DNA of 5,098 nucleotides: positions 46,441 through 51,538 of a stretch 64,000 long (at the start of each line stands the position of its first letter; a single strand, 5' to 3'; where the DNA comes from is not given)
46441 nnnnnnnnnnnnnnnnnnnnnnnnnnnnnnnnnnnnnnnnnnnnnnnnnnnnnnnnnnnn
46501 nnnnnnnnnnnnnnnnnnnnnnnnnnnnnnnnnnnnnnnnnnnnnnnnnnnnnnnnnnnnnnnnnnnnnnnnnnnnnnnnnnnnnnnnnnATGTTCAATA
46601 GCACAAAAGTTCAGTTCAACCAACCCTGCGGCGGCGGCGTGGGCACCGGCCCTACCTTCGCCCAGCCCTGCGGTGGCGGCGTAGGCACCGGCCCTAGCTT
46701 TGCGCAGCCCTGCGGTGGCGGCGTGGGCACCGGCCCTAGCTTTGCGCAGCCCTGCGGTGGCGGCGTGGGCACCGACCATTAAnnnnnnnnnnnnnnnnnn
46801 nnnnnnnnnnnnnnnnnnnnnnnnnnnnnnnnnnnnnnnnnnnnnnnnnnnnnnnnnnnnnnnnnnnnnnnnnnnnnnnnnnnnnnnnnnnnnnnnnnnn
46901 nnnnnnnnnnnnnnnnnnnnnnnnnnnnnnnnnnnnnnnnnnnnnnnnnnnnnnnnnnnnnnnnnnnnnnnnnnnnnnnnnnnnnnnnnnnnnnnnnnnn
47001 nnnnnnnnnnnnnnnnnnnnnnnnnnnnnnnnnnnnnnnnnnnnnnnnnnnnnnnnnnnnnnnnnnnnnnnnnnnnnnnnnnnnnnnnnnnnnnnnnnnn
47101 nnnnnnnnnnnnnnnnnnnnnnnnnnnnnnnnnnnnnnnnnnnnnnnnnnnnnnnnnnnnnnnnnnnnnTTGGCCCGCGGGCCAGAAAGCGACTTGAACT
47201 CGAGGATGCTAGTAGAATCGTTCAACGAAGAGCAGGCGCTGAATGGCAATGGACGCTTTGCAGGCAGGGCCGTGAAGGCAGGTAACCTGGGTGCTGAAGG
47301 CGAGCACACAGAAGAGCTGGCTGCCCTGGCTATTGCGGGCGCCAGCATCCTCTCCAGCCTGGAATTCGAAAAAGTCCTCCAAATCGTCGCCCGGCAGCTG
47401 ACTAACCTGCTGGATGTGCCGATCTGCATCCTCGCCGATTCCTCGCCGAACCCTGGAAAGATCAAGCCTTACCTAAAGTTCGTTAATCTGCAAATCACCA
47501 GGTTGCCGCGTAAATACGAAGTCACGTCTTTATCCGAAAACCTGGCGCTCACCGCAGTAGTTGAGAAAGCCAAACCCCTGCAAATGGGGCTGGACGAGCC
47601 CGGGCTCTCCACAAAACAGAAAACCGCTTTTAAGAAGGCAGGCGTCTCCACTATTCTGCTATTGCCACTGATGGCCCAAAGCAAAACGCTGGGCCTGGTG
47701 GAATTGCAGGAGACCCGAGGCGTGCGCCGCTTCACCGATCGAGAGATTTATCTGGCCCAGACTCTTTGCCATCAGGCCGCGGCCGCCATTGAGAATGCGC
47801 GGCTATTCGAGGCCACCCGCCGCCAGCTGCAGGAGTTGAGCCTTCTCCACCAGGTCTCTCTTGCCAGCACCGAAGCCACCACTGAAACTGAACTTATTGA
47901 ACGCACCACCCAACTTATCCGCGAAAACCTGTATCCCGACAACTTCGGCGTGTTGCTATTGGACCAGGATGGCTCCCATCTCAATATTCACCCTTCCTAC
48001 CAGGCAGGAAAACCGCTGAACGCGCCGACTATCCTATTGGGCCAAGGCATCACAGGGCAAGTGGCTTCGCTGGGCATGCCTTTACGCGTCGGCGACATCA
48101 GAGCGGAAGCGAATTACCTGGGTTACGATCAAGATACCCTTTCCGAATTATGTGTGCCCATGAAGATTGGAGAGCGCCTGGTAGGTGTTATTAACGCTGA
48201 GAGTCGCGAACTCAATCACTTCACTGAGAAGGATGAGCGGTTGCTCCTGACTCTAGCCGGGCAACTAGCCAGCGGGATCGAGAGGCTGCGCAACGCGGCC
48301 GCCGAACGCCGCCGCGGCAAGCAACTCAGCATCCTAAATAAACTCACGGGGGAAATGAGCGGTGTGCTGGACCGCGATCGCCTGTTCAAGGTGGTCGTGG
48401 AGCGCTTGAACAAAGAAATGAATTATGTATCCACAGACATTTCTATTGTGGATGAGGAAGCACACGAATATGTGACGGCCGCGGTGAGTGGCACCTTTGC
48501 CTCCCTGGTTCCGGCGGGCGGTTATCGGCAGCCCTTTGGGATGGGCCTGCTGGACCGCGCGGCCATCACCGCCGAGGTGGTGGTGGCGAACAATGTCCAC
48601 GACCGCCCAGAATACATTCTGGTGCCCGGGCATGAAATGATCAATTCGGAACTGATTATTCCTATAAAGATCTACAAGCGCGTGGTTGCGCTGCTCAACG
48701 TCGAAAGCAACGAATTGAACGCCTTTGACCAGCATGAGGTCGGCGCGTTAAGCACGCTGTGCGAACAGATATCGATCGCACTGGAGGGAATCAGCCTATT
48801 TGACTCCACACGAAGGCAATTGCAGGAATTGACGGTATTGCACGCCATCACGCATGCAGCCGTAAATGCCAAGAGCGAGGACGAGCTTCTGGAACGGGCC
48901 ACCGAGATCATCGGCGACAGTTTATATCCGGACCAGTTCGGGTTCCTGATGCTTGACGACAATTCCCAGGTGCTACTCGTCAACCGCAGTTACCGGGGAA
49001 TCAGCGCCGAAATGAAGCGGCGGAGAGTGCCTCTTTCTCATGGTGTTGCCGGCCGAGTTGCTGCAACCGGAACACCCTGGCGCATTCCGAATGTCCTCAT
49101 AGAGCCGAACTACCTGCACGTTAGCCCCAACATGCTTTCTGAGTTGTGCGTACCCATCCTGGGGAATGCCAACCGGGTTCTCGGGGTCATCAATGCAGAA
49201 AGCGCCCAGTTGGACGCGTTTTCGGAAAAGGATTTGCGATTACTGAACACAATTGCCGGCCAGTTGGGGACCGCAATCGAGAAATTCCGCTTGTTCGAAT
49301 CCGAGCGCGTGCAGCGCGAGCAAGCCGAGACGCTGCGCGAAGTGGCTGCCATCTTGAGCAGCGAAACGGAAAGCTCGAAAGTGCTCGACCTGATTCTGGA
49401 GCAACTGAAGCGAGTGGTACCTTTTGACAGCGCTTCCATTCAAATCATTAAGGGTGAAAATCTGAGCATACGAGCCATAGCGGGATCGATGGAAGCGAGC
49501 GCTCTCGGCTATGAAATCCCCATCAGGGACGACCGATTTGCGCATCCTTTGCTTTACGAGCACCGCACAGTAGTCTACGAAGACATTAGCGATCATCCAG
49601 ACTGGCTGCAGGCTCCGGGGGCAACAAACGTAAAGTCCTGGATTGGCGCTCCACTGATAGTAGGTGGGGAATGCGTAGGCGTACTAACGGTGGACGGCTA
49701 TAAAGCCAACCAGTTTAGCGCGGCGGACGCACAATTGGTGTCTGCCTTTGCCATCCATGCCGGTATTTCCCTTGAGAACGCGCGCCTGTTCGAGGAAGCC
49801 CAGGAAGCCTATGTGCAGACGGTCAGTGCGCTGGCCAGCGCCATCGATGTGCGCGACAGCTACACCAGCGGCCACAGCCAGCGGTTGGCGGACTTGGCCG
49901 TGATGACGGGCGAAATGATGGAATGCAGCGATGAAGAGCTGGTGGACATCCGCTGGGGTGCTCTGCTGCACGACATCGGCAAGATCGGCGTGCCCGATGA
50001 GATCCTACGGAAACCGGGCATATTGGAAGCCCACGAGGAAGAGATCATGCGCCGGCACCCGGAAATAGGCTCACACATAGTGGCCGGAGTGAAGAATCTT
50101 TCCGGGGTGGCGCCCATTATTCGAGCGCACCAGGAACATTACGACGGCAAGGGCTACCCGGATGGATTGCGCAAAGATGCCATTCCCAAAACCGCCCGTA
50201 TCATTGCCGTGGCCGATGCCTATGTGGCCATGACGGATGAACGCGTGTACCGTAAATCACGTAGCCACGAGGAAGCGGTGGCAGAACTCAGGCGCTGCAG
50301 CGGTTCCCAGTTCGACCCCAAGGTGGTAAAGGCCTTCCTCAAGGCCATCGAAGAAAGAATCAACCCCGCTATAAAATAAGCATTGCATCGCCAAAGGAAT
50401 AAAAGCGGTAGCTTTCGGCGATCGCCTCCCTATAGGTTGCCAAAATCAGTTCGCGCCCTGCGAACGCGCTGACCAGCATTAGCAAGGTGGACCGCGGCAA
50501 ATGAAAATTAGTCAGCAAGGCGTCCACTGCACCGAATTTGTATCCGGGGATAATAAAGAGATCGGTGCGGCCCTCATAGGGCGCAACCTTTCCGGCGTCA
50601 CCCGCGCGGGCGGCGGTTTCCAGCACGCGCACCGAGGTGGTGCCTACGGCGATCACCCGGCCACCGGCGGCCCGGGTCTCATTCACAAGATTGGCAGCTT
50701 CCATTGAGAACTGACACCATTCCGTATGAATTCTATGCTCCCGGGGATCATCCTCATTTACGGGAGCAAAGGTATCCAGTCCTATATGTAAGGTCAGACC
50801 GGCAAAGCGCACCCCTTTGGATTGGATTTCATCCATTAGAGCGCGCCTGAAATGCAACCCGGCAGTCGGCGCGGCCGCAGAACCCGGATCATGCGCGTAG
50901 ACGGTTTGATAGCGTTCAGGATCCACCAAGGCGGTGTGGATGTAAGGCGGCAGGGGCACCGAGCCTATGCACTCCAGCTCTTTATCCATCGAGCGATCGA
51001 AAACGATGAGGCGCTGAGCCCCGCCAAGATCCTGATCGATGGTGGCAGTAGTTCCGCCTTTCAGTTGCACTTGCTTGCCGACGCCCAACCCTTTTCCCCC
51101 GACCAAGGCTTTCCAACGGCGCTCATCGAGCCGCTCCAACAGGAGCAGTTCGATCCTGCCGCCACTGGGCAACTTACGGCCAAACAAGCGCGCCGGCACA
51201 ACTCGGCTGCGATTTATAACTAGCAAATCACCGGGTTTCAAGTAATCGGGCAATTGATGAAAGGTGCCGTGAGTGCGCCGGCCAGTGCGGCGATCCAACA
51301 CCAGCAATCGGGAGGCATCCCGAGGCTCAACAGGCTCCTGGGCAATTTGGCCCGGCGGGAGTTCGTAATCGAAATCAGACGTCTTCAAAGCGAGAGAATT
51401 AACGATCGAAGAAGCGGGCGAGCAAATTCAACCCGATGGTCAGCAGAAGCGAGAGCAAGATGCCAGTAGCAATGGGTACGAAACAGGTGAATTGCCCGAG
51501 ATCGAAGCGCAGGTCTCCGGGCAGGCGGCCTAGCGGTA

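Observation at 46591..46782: Tandem-repeat Cys/Gly/Pro peptide gene: candidate multi-core RiPP precursor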

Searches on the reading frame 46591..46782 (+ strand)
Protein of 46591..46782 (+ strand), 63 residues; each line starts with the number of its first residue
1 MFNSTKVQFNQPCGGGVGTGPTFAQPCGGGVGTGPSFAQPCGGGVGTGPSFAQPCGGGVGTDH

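Call 7: search_protein_families(library=ncbifam, proteins=[window:46591-46782:+], max_evalue=1)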
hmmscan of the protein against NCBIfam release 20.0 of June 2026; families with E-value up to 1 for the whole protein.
window:46591-46782:+ (63 aa): 0 families

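Call 8: search_protein_families(library=pfam, proteins=[window:46591-46782:+], max_evalue=1)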
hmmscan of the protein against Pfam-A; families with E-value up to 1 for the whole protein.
window:46591-46782:+ (63 aa): 1 family
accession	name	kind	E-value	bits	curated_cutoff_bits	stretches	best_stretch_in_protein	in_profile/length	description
PF03991.18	Prion_octapep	-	0.0047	17.4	32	1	33-63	4-36/46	Copper binding octapeptide repeat region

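Call 9: find_homologous_proteins(query=window:46591-46782:+, max_evalue=10)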
Query window:46591-46782:+ (63 aa): 2 proteins with E <= 10 among 1683 candidates.
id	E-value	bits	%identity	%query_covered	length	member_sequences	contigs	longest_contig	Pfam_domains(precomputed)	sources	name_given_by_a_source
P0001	1.8e+0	27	57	56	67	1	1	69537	-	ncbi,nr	ncbi:MAG: hypothetical protein M1347_08215 [Chloroflexi bacterium]|nr:hypothetical protein [Chlorofl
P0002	3.8e+0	26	50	73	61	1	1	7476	-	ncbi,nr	ncbi:MAG: hypothetical protein K0U36_04205 [Alphaproteobacteria bacterium]|nr:hypothetical protein [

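Call 38: find_homologous_proteins(query=A2, max_evalue=1)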
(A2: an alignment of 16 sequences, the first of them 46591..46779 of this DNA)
Query A2 (16 sequences) (63 aa, profile of the alignment): 17 proteins with E <= 1 among 8000 candidates.
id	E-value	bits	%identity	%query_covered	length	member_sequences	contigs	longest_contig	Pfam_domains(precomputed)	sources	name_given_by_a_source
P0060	3.3e-15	73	49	65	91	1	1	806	-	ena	-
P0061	9.7e-15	72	49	65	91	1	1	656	-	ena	-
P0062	4.7e-14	70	47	68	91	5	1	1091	-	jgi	jgi:hypothetical protein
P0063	2.5e-13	67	45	86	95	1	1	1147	-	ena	-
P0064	4.5e-13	67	44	90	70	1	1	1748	-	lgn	-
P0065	1.0e-10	59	53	27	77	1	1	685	-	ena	-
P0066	1.2e-9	56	50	32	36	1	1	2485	-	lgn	-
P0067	1.2e-8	52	63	51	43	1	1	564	-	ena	-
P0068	9.0e-7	46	61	73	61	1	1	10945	-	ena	-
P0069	4.4e-6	44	50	48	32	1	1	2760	-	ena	-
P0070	2.0e-5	42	53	48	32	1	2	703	-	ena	-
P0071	3.9e-5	41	64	22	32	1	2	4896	-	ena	-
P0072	6.6e-5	40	45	49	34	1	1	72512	-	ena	-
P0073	1.5e-4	39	57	44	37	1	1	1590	-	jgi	-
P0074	5.2e-3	34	66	51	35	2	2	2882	-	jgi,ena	-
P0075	2.3e-2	32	37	81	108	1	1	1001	-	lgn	-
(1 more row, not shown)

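Call 41: find_encoding_contigs(protein=P0072, flank=7000, max_places=2)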
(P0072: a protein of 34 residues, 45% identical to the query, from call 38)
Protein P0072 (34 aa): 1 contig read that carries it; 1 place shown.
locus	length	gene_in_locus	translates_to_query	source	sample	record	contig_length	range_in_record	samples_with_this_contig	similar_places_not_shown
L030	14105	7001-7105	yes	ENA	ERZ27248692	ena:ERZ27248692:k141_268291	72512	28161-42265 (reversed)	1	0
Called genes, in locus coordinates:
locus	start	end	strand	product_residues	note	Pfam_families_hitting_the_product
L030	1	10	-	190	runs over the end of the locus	PF01782:RimM, PF05239:PRC, PF24986:PRC_RimM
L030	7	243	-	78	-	PF13083:KH_KhpA-B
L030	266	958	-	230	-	PF00886:Ribosomal_S16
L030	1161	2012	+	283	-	PF02645:DegV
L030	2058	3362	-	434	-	PF02885:Glycos_trans_3N, PF00591:Glycos_transf_3, PF07831:PYNP_C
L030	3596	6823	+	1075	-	PF13428:TPR_14 (faint), PF25873:WHD_MalT, PF07719:TPR_2 (faint), PF13374:TPR_10 (faint), PF14559:TPR_19 (faint), PF17874:TPR_MalT, PF13424:TPR_12 (weak), PF03704:BTAD, +2 more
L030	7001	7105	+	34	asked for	-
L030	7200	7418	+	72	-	-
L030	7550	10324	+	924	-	PF01590:GAF, PF13185:GAF_2, PF13492:GAF_3, PF01590:GAF, PF13185:GAF_2, PF13492:GAF_3, PF01590:GAF, PF13185:GAF_2, +3 more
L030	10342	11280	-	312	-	PF02547:Queuosine_synth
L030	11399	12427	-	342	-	PF05496:RuvB_N, PF00004:AAA, PF07728:AAA_5 (weak), PF17864:AAA_lid_4, PF05491:WHD_RuvB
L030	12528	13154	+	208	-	PF14681:UPRTase, PF00156:Pribosyltran (weak)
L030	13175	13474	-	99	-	PF11196:DUF2834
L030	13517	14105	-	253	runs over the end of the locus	PF00121:TIM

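Call 42: find_encoding_contigs(protein=P0063, flank=3000, max_places=2)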
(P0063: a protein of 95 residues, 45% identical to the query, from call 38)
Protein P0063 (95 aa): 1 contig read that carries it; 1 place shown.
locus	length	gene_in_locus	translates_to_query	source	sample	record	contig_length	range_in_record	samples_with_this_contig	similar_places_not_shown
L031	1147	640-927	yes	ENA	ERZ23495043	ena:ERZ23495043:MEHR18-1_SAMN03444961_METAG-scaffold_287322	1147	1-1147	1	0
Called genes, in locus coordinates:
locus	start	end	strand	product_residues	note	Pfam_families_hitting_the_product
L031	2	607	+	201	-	?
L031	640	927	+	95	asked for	-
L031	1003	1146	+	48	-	?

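Call 43: find_encoding_contigs(protein=P0075, flank=3000, max_places=2)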
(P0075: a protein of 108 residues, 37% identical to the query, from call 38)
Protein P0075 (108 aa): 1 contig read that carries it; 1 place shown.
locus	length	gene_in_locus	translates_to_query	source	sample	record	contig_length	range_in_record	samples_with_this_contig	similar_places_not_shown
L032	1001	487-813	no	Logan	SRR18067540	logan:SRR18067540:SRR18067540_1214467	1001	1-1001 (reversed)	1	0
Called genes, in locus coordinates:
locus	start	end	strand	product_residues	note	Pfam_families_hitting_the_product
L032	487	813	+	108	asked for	-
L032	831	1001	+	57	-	?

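Call 46: find_related_loci(query=A3, collection=metagenome_contigs, flank=8000)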
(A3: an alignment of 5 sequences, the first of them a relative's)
Query A3 (95 aa) in metagenome_contigs; peptide patterns used: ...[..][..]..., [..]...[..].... (x = any residue, [..] = any of these).
56 stretches matched a pattern; 1 encode a relative of the query (tblastn E <= 1e-3); 1 distinct loci.
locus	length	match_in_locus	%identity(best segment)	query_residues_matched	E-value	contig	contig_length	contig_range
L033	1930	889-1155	57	1-79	2e-21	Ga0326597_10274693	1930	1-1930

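Call 56: search_protein_representatives(alignment_id=A4)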
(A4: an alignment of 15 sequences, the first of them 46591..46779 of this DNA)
Query: 15 sequences, 73 profile positions. Proteins with E-value up to 0.001 (for the whole library): 19; up to 1e-10: 3; up to 1e-30: 0. The best 19 are listed.
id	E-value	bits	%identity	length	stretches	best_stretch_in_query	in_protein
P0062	6.3e-26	106.4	-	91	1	1-72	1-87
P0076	1.8e-13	66.5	-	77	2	29-72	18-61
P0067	3.3e-11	59.3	-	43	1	16-59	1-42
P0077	2.2e-09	53.4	-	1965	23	25-70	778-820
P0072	4.3e-08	49.3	-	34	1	29-58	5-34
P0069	6.1e-08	48.8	-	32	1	29-59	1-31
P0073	7.2e-08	48.6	-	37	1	27-58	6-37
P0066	8.2e-08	48.4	-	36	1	30-62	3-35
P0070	8.8e-08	48.3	-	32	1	29-59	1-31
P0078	6.2e-07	45.6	-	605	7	20-68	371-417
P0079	9.8e-06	41.7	-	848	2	15-71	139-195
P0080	3.8e-05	39.8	-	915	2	15-71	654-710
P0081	3.9e-05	39.8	-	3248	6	26-59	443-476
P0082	4.5e-05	39.6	-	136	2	18-70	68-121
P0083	6.0e-05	39.2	-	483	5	21-71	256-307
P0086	6.0e-04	36.0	-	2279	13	22-46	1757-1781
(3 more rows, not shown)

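Call 68: search_protein_families(library=pfam, proteins=[L031:2-604:+, L033:30-827:+, P0063, L033:1420-1839:-], max_evalue=1)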
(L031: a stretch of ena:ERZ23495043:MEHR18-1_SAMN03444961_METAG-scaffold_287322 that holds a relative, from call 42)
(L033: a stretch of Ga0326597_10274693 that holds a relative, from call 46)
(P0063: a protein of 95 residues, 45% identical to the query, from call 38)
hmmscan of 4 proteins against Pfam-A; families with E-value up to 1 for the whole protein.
L031:2-604:+ (201 aa): 2 families
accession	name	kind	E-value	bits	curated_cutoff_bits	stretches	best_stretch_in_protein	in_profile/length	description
PF05050.19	Methyltransf_21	-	1.2e-22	81.3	22.7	1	3-165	1-173/173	Methyltransferase FkbM domain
PF02475.24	TRM5-TYW2_MTfase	-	0.038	14.4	28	1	6-55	45-92/164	TRM5/TYW2 methyltransferase domain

L033:30-827:+ (266 aa): 1 family
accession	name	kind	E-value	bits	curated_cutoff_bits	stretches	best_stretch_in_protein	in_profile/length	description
PF01183.26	Glyco_hydro_25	-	5e-17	63.2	27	1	11-183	2-176/180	Glycosyl hydrolases family 25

P0063 (95 aa): 1 family
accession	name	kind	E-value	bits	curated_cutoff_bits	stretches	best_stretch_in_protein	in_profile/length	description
PF03947.24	Ribosomal_L2_C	-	0.019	15.5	33.7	0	22-46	91-115/126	Ribosomal Proteins L2, C-terminal domain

L033:1420-1839:- (139 aa): 6 families
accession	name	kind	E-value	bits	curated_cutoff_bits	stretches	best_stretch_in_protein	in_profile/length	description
PF12662.13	cEGF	-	0.0012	19.1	26.6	1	75-92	5-23/24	Complement Clr-like EGF-like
PF04942.19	CC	-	0.0062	17.1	20.6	1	63-88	6-31/34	CC domain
PF01607.29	CBM_14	-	0.0089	16.6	22.1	2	6-23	29-46/53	Chitin binding Peritrophin-A domain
PF01826.23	TIL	-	0.012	16.1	24.5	1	75-92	36-53/55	Trypsin Inhibitor like cysteine rich domain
PF13948.11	DUF4215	-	0.054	14.2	27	0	75-90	3-19/47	Domain of unknown function (DUF4215)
PF09717.15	CPW_WPC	-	0.38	12.1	23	0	71-91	4-24/59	Plasmodium falciparum domain of unknown function (CPW_WPC)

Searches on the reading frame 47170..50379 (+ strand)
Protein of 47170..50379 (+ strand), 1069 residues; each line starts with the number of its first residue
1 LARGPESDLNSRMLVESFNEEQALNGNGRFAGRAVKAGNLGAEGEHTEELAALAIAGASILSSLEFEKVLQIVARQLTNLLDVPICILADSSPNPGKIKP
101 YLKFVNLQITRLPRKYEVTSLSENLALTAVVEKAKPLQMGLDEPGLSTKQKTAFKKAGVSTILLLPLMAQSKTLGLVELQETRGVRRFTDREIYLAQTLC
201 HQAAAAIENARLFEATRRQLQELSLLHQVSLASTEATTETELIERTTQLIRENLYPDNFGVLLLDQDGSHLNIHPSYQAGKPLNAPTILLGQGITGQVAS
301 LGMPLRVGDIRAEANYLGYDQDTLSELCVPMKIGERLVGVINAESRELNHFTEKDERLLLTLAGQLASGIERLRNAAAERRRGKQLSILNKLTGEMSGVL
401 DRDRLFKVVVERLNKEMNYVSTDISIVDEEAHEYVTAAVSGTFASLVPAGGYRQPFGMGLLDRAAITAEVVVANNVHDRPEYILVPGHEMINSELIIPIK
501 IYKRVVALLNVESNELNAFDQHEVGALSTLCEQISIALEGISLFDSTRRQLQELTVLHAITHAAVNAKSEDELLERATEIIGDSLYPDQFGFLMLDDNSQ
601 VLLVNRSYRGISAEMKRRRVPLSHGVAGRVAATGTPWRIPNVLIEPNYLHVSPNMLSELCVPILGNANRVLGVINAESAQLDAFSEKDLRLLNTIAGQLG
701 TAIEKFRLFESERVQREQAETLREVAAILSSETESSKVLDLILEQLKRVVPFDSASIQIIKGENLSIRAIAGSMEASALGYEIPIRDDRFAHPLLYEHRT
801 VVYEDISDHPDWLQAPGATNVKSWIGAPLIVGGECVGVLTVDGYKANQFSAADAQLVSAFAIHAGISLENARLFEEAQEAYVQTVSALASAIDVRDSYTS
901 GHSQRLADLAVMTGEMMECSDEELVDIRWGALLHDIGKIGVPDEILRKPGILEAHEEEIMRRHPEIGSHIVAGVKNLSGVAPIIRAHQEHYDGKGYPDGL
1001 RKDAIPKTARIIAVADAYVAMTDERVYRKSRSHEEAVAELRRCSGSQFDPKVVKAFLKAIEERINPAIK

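Call 7: search_protein_families(library=ncbifam, proteins=[window:47170-50379:+], max_evalue=1)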
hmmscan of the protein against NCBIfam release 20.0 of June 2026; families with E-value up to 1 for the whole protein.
window:47170-50379:+ (1069 aa): 15 families
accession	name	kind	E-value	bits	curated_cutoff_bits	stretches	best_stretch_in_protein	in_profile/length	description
NF053512.1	nitric_RR_NosR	exception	1.4e-46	159.4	400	1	874-1063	167-357/422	response regulator c-di-GMP phosphodiesterase, NosR family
TIGR01817.1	nifA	equivalog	5e-21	75.1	528.85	3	718-886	3-174/534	nif-specific transcriptional activator NifA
NF008283.0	PRK11061.1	equivalog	3.9e-19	68.4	583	4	287-374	67-158/748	phosphoenolpyruvate--protein phosphotransferase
NF038230.1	Regu_Geo_Pelo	equivalog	2.8e-14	52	1200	3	503-707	301-520/935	GPMC system transcriptional regulator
NF003451.0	PRK05022.1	equivalog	1.1e-13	50.8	476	1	718-907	5-200/512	nitric oxide reductase transcriptional regulator NorR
NF047786.1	his_kin_MadS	equivalog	3.4e-12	46.2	500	4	819-920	125-222/434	MadS family sensor histidine kinase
NF053781.1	cdiGMPphdstlr2612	equivalog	1.2e-08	33.1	1600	2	776-883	335-443/1268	Tlr1612 family c-di-GMP phosphodiesterase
NF011958.0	PRK15429.1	equivalog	2.9e-06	26.2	830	1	57-223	194-359/692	formate hydrogenlyase transcriptional activator FlhA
TIGR00277.1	HDIG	domain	6.2e-06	26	27.6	1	902-989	8-83/84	HDIG domain-containing metalloprotein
NF041606.1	dguan_cyc_DgcA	equivalog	0.00051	19.1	370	1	161-219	122-181/340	diguanylate cyclase DgcA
NF003753.0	PRK05346.2-4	equivalog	0.0078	15.6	329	1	7-60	170-223/249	Na(+)-translocating NADH-quinone reductase subunit C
TIGR00172.1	maf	subfamily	0.013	15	117.15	1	1010-1048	64-101/185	Maf family nucleotide pyrophosphatase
TIGR02916.1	PEP_his_kin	equivalog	0.013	14.1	300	0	326-393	412-479/679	XrtA/PEP-CTERM system histidine kinase PrsK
NF045665.1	NTPtran_DVU1551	equivalog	0.053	12.5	315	0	883-938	202-259/359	DVU_1551 family NTP transferase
NF010025.2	PRK13500.1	equivalog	0.056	13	525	0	665-745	124-201/282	HTH-type transcriptional activator RhaR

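Call 8: search_protein_families(library=pfam, proteins=[window:47170-50379:+], max_evalue=1)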
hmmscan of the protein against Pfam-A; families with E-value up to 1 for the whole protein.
window:47170-50379:+ (1069 aa): 5 families
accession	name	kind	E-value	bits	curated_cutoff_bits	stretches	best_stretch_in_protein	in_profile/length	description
PF13185.12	GAF_2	-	2.2e-78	261.5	28.6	5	568-704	2-136/136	GAF domain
PF01590.32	GAF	-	6.3e-62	208.4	22.4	5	241-368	4-131/133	GAF domain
PF13492.12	GAF_3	-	7.8e-43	146.4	27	5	241-372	4-129/129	GAF domain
PF13487.12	HD_5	-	5e-38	130.9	27.2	1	888-1052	3-170/170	HD domain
PF01966.28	HD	-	1.1e-19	71.2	22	1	900-1021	2-116/116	HD domain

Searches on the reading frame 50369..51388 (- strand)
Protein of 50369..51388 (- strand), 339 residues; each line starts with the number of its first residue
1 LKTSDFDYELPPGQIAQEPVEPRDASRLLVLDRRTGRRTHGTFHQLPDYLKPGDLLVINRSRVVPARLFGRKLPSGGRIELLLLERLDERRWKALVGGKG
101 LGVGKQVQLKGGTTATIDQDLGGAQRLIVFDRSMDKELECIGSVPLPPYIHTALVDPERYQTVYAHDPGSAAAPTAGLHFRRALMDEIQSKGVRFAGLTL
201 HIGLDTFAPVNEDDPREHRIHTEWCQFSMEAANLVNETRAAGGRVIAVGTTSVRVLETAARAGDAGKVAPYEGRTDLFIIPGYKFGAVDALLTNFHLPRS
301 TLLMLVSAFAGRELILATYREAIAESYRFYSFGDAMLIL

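Call 35: search_protein_families(library=pfam, proteins=[window:50369-51388:-], max_evalue=0.001)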
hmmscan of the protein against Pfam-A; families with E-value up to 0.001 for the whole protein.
window:50369-51388:- (339 aa): 1 family
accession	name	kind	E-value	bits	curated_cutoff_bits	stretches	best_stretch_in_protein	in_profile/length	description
PF02547.20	Queuosine_synth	-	8.8e-127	423.1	25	1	3-338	1-322/322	Queuosine biosynthesis protein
